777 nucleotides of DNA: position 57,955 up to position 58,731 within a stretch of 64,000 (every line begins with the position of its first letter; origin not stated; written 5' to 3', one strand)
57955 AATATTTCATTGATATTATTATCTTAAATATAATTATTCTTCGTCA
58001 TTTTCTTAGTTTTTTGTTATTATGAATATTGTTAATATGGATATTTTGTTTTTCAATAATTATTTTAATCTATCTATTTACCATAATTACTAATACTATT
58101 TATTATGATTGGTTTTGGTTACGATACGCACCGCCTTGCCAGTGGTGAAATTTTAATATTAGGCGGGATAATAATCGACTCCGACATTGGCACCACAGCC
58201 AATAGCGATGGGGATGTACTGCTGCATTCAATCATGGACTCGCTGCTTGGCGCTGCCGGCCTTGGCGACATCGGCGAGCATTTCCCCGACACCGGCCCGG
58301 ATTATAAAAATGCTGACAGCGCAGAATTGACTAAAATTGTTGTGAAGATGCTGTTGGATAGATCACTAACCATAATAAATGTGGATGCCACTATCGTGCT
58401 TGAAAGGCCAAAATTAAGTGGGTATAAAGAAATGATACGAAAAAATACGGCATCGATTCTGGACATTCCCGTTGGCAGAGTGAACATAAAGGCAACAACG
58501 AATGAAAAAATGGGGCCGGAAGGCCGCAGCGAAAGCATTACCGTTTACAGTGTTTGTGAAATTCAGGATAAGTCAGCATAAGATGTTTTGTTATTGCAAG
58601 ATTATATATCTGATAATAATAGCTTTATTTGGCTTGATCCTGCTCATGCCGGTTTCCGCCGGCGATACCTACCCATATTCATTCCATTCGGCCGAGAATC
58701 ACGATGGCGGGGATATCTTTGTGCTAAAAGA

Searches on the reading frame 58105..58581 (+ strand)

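Call 24: search_protein_families(library=pfam, max_evalue=0.01, proteins=[window:58105-58581:+])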
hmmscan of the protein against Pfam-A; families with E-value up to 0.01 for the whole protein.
window:58105-58581:+ (158 aa): 1 family
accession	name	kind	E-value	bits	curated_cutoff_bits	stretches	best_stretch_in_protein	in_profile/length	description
PF02542.21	YgbB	-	4.8e-55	186.6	26.7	1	2-153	3-154/155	YgbB family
